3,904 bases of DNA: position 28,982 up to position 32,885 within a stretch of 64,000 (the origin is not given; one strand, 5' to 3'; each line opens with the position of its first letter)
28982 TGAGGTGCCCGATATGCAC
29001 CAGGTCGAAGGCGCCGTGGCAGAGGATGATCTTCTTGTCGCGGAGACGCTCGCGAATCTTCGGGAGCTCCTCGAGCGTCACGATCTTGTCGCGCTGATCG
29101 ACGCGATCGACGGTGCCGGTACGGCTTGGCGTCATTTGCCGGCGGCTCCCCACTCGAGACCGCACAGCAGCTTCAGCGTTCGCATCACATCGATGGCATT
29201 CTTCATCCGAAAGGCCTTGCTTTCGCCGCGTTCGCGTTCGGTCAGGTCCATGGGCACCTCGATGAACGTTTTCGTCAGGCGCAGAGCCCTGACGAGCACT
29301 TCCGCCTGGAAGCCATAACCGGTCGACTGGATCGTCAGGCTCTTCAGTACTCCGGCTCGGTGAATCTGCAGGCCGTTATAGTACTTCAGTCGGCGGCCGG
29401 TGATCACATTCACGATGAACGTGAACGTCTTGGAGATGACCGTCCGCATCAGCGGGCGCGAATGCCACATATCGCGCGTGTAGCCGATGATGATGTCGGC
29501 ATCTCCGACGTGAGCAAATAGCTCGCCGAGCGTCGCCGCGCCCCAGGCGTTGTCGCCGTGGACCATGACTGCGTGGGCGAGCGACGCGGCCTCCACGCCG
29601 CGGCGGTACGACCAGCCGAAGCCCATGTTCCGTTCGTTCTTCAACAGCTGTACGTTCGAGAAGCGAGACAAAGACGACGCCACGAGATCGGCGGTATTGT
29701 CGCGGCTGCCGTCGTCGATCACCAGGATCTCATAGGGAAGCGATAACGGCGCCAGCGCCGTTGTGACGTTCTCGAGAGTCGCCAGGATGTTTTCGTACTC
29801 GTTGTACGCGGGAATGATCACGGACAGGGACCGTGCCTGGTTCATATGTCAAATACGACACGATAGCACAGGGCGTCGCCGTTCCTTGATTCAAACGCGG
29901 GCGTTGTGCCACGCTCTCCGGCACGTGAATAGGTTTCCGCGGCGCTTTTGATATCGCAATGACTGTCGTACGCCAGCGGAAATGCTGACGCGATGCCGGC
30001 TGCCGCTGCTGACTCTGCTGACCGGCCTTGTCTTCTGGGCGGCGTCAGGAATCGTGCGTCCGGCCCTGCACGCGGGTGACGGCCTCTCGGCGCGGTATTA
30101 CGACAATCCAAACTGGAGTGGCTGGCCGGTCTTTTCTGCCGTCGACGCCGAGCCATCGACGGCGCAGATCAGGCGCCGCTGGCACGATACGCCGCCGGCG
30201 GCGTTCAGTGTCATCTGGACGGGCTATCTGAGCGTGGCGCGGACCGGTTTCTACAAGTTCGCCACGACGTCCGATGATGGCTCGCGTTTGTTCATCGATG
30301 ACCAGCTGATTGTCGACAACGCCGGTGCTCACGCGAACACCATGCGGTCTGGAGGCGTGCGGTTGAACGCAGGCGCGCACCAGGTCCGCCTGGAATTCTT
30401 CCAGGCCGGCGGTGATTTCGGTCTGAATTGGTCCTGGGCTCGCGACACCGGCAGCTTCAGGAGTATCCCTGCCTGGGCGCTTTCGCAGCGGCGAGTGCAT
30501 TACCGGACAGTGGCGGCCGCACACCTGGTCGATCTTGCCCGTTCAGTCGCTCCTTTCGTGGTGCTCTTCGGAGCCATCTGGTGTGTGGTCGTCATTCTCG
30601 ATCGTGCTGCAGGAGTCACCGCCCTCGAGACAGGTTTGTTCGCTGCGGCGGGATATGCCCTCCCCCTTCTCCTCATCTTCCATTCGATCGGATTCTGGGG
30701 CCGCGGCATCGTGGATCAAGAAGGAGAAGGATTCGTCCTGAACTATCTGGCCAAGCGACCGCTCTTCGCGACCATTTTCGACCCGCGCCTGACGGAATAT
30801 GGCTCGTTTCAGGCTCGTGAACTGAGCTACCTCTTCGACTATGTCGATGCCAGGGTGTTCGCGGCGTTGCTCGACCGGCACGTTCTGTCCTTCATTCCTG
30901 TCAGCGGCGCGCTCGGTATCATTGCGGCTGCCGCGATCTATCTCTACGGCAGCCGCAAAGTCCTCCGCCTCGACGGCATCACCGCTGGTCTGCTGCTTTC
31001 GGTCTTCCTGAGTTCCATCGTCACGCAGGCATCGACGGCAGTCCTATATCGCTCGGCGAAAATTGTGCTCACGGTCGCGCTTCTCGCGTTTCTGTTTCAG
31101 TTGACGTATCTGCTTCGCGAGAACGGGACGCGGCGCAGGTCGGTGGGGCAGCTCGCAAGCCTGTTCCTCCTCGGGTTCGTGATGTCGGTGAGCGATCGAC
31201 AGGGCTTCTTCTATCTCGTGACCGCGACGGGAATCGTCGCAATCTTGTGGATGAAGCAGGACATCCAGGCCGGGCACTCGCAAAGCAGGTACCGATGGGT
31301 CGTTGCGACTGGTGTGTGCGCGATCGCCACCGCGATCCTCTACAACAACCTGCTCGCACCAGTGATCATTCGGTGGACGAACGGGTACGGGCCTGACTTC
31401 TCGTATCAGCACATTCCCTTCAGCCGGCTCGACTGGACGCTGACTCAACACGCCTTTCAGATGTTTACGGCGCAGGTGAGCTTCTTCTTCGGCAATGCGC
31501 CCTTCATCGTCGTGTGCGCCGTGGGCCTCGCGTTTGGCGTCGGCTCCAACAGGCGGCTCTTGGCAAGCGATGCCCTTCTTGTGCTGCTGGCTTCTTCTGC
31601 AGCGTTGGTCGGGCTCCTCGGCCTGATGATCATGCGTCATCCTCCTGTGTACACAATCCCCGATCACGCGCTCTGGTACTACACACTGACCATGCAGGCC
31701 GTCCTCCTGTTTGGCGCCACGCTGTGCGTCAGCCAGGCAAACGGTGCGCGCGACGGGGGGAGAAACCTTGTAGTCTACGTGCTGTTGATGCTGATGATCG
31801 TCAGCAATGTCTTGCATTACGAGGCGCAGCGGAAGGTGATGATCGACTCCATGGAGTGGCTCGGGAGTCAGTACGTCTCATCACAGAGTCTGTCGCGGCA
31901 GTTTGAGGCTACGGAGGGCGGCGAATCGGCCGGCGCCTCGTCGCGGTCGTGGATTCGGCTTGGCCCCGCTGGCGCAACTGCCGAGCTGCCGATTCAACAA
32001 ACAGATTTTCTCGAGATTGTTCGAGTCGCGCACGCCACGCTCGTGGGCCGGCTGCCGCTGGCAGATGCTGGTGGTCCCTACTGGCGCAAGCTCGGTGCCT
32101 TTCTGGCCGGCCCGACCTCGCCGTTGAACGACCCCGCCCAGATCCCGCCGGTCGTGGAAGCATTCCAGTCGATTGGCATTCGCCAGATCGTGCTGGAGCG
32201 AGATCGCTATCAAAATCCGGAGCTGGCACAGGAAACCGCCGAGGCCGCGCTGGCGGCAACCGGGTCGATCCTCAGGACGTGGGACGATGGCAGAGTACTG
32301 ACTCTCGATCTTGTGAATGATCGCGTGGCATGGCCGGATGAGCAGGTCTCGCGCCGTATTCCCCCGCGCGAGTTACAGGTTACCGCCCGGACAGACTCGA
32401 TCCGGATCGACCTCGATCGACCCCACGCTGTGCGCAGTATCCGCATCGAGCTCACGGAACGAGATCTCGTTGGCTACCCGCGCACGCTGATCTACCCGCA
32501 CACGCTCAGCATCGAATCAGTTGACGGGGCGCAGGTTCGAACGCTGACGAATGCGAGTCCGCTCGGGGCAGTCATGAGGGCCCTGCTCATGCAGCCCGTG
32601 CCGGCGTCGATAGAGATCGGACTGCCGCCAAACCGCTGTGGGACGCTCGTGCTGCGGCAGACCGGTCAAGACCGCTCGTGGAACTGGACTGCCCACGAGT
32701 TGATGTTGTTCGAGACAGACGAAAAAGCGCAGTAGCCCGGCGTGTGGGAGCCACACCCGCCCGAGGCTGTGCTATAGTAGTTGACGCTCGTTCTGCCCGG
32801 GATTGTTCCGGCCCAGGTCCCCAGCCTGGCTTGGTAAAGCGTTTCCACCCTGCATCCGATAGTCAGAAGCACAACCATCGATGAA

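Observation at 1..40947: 41-kb glycan locus built around eight GT-C-like polytopic proteins: candidate expanded periplasmic glycosylation system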

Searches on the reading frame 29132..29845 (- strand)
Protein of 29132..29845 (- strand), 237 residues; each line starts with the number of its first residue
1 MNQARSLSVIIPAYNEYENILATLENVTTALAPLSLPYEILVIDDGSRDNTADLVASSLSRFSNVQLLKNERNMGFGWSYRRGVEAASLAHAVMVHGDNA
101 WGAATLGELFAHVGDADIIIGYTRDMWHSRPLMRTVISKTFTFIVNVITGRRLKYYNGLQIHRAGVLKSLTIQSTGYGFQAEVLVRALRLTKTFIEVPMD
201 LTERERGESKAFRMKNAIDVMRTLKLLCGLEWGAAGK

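Call 5: search_protein_families(library=pfam, proteins=[window:29132-29845:-], max_evalue=0.01)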
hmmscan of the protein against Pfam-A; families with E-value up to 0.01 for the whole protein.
window:29132-29845:- (237 aa): 3 families
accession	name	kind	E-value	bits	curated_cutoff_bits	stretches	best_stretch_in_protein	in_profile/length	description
PF00535.33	Glycos_transf_2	-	3.4e-19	69.8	23.3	1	8-121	1-113/168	Glycosyl transferase family 2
PF13641.12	Glyco_tranf_2_3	-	1e-08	36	27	1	7-133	3-131/230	Glycosyltransferase like family 2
PF10111.15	Glyco_tranf_2_2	-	0.0074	16.2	27.3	0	8-102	1-95/276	Glycosyltransferase like family 2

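Call 68: search_protein_families(library=ncbifam, proteins=[window:29132-29845:-], max_evalue=0.00001)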
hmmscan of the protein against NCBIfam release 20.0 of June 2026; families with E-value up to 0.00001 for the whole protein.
window:29132-29845:- (237 aa): 12 families
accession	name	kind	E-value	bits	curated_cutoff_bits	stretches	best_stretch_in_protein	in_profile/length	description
NF007986.1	PRK10714.1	equivalog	1.4e-15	57.1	529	1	3-223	4-221/316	undecaprenyl-phosphate 4-deoxy-4-formamido-L-arabinose transferase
TIGR03937.1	PgaC_IcaA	equivalog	2e-12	46.8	422.3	1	3-100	43-137/407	poly-beta-1,6-N-acetyl-D-glucosamine synthase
TIGR04283.1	glyco_like_mftF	equivalog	2.1e-10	40.6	182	1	7-135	1-120/221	TIGR04283 family arsenosugar biosynthesis glycosyltransferase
NF047588.1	GlcsyltransPgfSStrep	equivalog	2.3e-10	40.2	500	1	7-148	3-144/308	glycosyltransferase PgfS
NF041875.1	EPS_EpsD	equivalog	2.4e-10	40.4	370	1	7-98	1-88/325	exopolysaccharide biosynthesis glycosyltransferase EpsD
NF058614.1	PPMAGASynPpgS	equivalog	4e-10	39.5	370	1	9-221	4-216/226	polyprenyl-phospho-N-acetylgalactosaminyl synthase PpgS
NF007482.0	PRK10073.1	equivalog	6.9e-10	38.4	423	1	1-98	2-95/334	glycosyltransferase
TIGR04182.1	glyco_TIGR04182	equivalog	7.5e-10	38.7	325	1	8-224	3-214/293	S-layer glycoprotein N-glycosyltransferase AglJ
NF038302.1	EPS_HpsE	equivalog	4e-09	35.9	300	1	7-96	3-94/307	hormogonium polysaccharide biosynthesis glycosyltransferase HpsE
NF041391.1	DPhHxTase_Halo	equivalog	4.7e-09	35.5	375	1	13-222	3-203/213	dolichyl-phosphate hexose transferase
NF010496.0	PRK13915.1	equivalog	1.9e-07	30.5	262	1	3-58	29-84/307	glucosyl-3-phosphoglycerate synthase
NF047683.1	TeichurnBiosyTuaG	equivalog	1.7e-06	27.9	400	1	2-113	3-111/252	teichuronic acid biosynthesis protein TuaG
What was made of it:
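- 29132..29845 (-): GT2b: soluble ArnC/DPM1-like GT2; candidate polyprenyl-phosphate sugar synthase. PpgS, AglJ and Dol-P-hexose transferase also hit; all are below cutoff (call 68).
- Checked: The GT2 at 29132-29845 is ArnC/PpgS/AglJ/Dol-P-hexose-transferase-like (call 68).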

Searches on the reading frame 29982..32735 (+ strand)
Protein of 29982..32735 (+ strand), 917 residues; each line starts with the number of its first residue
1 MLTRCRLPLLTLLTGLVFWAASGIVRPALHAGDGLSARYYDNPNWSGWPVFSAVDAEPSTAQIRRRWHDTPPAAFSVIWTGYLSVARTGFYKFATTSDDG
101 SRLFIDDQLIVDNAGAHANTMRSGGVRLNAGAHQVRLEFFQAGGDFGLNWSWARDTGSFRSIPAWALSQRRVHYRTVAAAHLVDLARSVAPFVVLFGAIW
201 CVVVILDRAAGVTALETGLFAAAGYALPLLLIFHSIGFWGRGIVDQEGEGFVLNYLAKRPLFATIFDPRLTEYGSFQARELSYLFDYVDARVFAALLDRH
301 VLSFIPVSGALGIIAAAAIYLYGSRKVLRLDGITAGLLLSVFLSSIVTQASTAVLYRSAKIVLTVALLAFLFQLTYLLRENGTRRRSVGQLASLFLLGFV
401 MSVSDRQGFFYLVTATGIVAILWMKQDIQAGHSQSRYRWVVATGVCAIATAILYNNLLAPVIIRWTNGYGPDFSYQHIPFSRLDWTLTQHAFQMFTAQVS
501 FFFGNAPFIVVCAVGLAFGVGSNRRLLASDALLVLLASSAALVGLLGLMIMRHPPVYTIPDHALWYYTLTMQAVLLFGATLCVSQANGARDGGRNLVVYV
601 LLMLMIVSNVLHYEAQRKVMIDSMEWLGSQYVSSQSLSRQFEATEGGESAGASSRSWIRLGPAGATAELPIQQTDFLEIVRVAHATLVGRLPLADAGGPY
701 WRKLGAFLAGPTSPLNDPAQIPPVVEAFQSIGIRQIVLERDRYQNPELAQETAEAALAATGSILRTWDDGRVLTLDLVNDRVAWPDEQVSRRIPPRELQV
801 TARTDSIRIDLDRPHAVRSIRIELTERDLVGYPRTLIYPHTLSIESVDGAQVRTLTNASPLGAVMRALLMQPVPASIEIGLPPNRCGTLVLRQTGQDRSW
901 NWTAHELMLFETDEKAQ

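Call 3: search_protein_families(library=pfam, proteins=[window:29982-32735:+], max_evalue=0.01)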
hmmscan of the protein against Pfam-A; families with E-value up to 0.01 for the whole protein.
window:29982-32735:+ (917 aa): 1 family
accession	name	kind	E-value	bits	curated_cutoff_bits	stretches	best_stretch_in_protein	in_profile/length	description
PF07691.17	PA14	-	5e-22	78.7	24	1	33-161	3-142/147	PA14 domain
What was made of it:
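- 29982..32735 (+): G: PA14 domain, unannotated polytopic core, then a C-terminal discoidin-like domain. It is transcribed divergently from GT2b. It is a candidate transferase, and its fold is not established. PA14 5e-22 (call 3).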

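Call 6: search_protein_families(library=ncbifam, proteins=[window:29982-32735:+], max_evalue=0.1)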
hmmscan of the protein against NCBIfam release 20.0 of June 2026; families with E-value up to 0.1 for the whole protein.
window:29982-32735:+ (917 aa): 1 family
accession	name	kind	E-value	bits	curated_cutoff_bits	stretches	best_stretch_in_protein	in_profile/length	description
NF041776.1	xylosidase_Xyl3A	equivalog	0.079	10.9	1250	0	32-144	443-559/846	xylan 1,4-beta-xylosidase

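Call 48: find_homologous_proteins(query=window:30489-32732:+, max_evalue=0.001)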
Query window:30489-32732:+ (748 aa): 82 proteins with E <= 0.001 among 8000 candidates.
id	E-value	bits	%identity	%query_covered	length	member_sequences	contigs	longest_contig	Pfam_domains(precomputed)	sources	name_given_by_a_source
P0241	0.0e+0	1646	99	100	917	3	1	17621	PF07691.18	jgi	jgi:hypothetical protein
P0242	0.0e+0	1149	71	100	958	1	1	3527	PF07691.18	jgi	jgi:hypothetical protein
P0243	4.2e-215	735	52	92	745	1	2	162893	PF00754.32,PF22633.4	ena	-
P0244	6.7e-198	678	48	93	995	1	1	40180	PF07691.18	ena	-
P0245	2.7e-194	666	48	90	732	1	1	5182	-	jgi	jgi:hypothetical protein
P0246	3.9e-177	609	45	99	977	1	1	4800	PF00754.32,PF07691.18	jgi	jgi:PA14 domain/F5/8 type C domain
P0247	2.3e-170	587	45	92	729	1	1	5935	PF00754.32,PF22633.4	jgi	jgi:hypothetical protein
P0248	8.4e-159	549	42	92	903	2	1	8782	PF07691.18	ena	-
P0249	6.4e-154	533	42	93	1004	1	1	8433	PF07691.18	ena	-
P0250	1.7e-153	531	44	92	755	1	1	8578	PF00754.32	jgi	jgi:hypothetical protein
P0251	5.9e-152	526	43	92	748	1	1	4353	PF00754.32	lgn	-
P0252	1.4e-151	525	44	93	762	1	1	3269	PF00754.32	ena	-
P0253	1.9e-151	524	42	92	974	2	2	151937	PF07691.18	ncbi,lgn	-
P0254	4.5e-151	523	41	93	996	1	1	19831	PF07691.18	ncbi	ncbi:MAG: PA14 domain-containing protein [Vicinamibacterales bacterium]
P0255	3.2e-150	520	40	94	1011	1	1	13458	PF07691.18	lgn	-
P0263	5.8e-139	483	51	63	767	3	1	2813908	-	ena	-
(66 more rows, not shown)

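Call 53: search_solved_structures(query=A6, max_evalue=1)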
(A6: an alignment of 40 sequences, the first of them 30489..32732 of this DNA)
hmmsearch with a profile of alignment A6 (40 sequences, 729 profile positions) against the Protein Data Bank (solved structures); distinct sequences matched with E-value up to 1: 31.
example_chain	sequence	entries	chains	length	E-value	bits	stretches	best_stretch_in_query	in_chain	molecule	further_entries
6w98_A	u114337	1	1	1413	9.5e-05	24.2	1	606-666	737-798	F5/8 type C domain-containing protein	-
6wbx_A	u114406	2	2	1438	9.9e-05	24.1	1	606-666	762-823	DUF3367 domain-containing protein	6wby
7jnb_A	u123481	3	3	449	0.0012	20.6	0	567-667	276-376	F5/8 type C domain protein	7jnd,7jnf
4zz5_A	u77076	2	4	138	0.0029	19.3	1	601-673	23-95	Glucanase/chitosanase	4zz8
2rva_A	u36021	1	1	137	0.003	19.2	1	601-673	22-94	Glucanase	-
9r6v_A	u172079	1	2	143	0.0046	18.6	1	593-684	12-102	E3 ubiquitin-protein ligase HECTD3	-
4zxe_A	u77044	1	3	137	0.0069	18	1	604-674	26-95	Glucanase/Chitosanase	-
4zy9_A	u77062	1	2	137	0.0069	18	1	604-674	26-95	Glucanase/chitosanase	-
2rv9_A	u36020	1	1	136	0.007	18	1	604-674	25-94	Glucanase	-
7jfs_A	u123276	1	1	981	0.022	16.3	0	567-667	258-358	F5/8 type C domain protein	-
4lks_A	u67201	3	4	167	0.024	16.2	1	593-726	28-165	Glycosyl hydrolase, family 31/fibronectin type III domain protein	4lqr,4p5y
9r85_A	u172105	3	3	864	0.038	15.6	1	585-683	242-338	E3 ubiquitin-protein ligase HECTD3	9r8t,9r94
9d5d_M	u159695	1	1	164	0.086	14.4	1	616-681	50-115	Factor VIIIa light chain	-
7ji1_A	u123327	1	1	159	0.087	14.4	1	592-662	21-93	ADP-ribosyl cyclase / cyclic ADP-ribose hydrolase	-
4pt6_A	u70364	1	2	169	0.15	13.6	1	617-681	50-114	Coagulation factor VIII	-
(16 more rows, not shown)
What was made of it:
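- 29982..32735 (+): The C-terminus matches the F5/8 type C domain of AftD at 9.5e-5 (call 53).
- Closest known: Corynebacterineae arabinogalactan / lipoarabinomannan machinery. Same: G's C-terminal domain hits the AftD discoidin domain (call 53).
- G's C-terminus hits the AftD discoidin domain (call 53).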

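Call 70: find_encoding_contigs(protein=P0253, flank=10000, max_places=1)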
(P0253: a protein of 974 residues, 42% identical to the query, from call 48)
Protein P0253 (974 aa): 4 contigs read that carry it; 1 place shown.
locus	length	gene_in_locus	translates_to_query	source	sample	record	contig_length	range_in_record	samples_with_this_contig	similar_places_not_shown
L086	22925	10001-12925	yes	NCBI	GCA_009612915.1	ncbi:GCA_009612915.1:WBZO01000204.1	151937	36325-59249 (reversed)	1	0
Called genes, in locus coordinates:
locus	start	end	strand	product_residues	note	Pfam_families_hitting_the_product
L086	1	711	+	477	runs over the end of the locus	PF00753:Lactamase_B, PF00581:Rhodanese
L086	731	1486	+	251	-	PF01925:TauE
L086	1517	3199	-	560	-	PF00920:ILVD_EDD_N, PF24877:ILV_EDD_C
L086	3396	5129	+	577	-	PF01839:FG-GAP (faint), PF13517:FG-GAP_3, PF07593:UnbV_ASPIC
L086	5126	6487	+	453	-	PF13371:TPR_9 (faint), PF13432:TPR_16 (weak), PF13424:TPR_12 (weak), PF13432:TPR_16, PF14559:TPR_19 (weak), PF13432:TPR_16, PF13428:TPR_14 (weak), PF14559:TPR_19, +13 more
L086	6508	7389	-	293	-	PF11604:CusF_Ec, PF00578:AhpC-TSA (weak), PF02630:SCO1-SenC, PF08534:Redoxin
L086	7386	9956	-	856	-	PF00639:Rotamase, PF13517:FG-GAP_3 (weak), PF01839:FG-GAP (faint), PF13517:FG-GAP_3, PF07593:UnbV_ASPIC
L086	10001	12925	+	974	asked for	PF07691:PA14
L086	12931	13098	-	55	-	-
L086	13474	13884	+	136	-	PF12973:Cupin_7 (weak), PF02311:AraC_binding (weak), PF07883:Cupin_2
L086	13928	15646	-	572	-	PF00390:malic, PF03949:Malic_M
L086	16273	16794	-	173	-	-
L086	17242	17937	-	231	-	PF10026:DUF2268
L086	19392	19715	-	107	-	PF25212:HVO_A0114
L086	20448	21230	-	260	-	PF13489:Methyltransf_23, PF08241:Methyltransf_11, PF08242:Methyltransf_12, PF13649:Methyltransf_25, PF13847:Methyltransf_31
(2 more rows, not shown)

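Call 71: find_encoding_contigs(protein=P0243, flank=10000, max_places=1)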
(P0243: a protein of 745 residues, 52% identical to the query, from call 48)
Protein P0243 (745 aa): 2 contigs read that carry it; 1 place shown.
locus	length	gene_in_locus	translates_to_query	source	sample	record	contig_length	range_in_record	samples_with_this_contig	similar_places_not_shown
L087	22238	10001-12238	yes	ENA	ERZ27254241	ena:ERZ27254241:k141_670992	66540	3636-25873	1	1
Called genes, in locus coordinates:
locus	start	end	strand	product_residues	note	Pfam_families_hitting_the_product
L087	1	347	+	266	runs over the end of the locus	PF05690:ThiG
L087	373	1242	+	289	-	-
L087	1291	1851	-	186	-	PF02698:DUF218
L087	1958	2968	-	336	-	PF00535:Glycos_transf_2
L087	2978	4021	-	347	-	PF00534:Glycos_transf_1, PF13692:Glyco_trans_1_4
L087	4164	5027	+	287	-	PF00535:Glycos_transf_2, PF13641:Glyco_tranf_2_3 (weak)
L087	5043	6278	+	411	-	PF13439:Glyco_transf_4, PF13477:Glyco_trans_4_2, PF13579:Glyco_trans_4_4, PF00534:Glycos_transf_1, PF13692:Glyco_trans_1_4, PF13524:Glyco_trans_1_2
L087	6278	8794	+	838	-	-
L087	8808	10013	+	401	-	PF01075:Glyco_transf_9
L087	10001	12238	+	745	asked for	PF00754:F5_F8_type_C, PF22633:F5_F8_type_C_2 (weak)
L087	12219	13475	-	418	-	PF13439:Glyco_transf_4, PF13579:Glyco_trans_4_4, PF20706:GT4-conflict (weak), PF00534:Glycos_transf_1, PF13692:Glyco_trans_1_4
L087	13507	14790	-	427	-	PF13439:Glyco_transf_4, PF13579:Glyco_trans_4_4, PF00534:Glycos_transf_1, PF13692:Glyco_trans_1_4, PF13524:Glyco_trans_1_2 (weak)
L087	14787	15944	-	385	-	PF13439:Glyco_transf_4, PF13579:Glyco_trans_4_4, PF00534:Glycos_transf_1, PF13692:Glyco_trans_1_4, PF13524:Glyco_trans_1_2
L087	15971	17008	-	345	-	PF13489:Methyltransf_23, PF13649:Methyltransf_25, PF08241:Methyltransf_11, PF08242:Methyltransf_12 (weak)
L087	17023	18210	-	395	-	PF13439:Glyco_transf_4, PF13579:Glyco_trans_4_4, PF00534:Glycos_transf_1, PF13692:Glyco_trans_1_4, PF13524:Glyco_trans_1_2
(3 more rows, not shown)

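Call 72: find_encoding_contigs(protein=P0263, flank=10000, max_places=1)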
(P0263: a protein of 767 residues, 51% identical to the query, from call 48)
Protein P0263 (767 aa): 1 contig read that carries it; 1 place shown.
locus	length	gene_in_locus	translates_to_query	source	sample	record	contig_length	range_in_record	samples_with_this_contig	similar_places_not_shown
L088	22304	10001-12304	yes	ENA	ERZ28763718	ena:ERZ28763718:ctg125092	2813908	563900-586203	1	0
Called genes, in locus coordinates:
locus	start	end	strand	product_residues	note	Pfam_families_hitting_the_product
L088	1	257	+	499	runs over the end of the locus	PF13522:GATase_6, PF13537:GATase_7, PF00733:Asn_synthase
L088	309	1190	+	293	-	PF00795:CN_hydrolase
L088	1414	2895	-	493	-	PF07687:M20_dimer (faint)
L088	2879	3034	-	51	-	-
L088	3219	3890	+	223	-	PF01613:Flavin_Reduct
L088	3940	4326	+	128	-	PF19649:DUF6152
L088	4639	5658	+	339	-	-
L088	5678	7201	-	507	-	PF05681:Fumerase, PF05683:Fumerase_C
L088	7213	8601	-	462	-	PF01979:Amidohydro_1, PF07969:Amidohydro_3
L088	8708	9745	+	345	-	PF00753:Lactamase_B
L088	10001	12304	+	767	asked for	-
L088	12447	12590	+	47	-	-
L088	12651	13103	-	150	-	-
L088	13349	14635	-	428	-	PF13499:EF-hand_7 (faint), PF26745:SPM (weak), PF00036:EF-hand_1 (faint), PF13202:EF-hand_5 (faint), PF13405:EF-hand_6 (faint)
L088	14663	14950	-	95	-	-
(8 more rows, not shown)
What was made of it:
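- G homologues can be orphan genes (calls 70, 72).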

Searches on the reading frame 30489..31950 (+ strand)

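Call 88: search_dna_similar(query=window:30489-31950:+, collection=plasmids, mode=protein, max_evalue=0.001, max_rows=10)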
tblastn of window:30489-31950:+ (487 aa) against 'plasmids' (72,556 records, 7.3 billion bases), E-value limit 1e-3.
No match.
